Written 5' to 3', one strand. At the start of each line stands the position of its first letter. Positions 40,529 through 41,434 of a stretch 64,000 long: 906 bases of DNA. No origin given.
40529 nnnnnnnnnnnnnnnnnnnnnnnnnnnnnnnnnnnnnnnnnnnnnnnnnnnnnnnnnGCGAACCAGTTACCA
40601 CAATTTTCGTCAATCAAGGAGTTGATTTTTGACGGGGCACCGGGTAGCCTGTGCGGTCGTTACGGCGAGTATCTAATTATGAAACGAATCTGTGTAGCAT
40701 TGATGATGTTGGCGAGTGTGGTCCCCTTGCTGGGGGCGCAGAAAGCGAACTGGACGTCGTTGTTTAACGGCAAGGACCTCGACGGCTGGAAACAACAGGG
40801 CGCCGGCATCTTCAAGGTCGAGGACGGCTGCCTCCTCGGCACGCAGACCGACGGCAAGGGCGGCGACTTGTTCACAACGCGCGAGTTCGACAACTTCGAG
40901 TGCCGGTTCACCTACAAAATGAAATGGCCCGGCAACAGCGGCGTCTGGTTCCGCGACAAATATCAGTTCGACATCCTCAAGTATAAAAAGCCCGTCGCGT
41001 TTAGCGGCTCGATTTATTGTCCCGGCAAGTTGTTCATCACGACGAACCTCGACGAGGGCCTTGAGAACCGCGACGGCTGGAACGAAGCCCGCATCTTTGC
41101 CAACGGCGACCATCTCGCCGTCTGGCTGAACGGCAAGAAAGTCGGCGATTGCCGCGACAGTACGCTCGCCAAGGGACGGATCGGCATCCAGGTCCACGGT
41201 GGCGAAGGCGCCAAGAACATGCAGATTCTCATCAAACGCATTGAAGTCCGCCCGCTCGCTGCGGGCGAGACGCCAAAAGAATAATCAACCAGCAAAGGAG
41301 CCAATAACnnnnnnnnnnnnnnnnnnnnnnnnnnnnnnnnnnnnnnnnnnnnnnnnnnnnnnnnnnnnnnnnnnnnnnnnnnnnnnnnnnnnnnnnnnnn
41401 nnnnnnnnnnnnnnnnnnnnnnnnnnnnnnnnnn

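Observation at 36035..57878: Expanded periplasmic oxidative glycoside-processing (3-keto-glycoside-type) locus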

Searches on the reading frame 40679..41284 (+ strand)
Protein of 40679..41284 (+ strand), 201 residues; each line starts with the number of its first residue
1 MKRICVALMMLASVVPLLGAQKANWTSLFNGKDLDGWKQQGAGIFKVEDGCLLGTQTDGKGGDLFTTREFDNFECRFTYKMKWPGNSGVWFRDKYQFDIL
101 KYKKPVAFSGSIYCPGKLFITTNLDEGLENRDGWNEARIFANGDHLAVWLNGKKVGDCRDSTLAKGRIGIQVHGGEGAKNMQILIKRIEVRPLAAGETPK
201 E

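Call 7: search_protein_families(library=pfam, proteins=[window:40679-41284:+], max_evalue=0.01)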
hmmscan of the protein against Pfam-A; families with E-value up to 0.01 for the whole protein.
window:40679-41284:+ (201 aa): 1 family
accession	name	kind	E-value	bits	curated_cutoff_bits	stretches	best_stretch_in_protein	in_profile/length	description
PF06439.18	3keto-disac_hyd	-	2.1e-36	126.2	26.8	1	25-190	2-186/187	3-keto-disaccharide hydrolase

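Call 22: search_protein_families(library=ncbifam, proteins=[window:40679-41284:+], max_evalue=0.01)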
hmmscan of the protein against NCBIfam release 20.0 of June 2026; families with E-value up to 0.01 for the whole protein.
window:40679-41284:+ (201 aa): 0 families

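Call 33: search_solved_structures(query=window:40679-41284:+, max_evalue=0.1)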
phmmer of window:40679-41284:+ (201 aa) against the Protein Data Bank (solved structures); distinct sequences matched with E-value up to 0.1: 13.
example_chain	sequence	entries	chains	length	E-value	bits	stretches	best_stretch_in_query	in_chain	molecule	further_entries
4jqt_A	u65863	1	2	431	3.9e-22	82.1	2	24-176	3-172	putative glycosyl hydrolase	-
4hxc_A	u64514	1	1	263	1.7e-08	37.6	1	24-92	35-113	putative glycosyl hydrolase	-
3osd_A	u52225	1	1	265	1.7e-07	34.3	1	24-92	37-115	putative glycosyl hydrolase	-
8tda_A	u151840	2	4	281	2e-07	34.1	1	24-92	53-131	Probable secreted glycosyl hydrolase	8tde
9fbe_B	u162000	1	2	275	2.1e-07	34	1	24-92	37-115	Probable secreted glycosyl hydrolase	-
8rr2_A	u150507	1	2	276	3.9e-07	33.1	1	24-92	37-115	3-keto-disaccharide hydrolase domain-containing protein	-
3u1x_A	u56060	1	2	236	1.4e-05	28.1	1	23-105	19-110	putative glycosyl hydrolase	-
3nmb_A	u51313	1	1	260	3.1e-05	26.9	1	23-91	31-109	putative sugar hydrolase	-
3h3l_A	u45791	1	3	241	5.9e-05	26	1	23-93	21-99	PUTATIVE SUGAR HYDROLASE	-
3hbk_A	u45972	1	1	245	7.2e-05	25.7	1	14-92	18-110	putative glycosyl hydrolase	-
4qhz_A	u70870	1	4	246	0.00034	23.5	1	27-111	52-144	putative glycosyl hydrolase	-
3imm_A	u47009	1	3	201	0.00041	23.3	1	19-161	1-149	Putative secreted glycosylhydrolase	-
8v31_A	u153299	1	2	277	0.00076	22.4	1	21-93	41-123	Glycosyl hydrolase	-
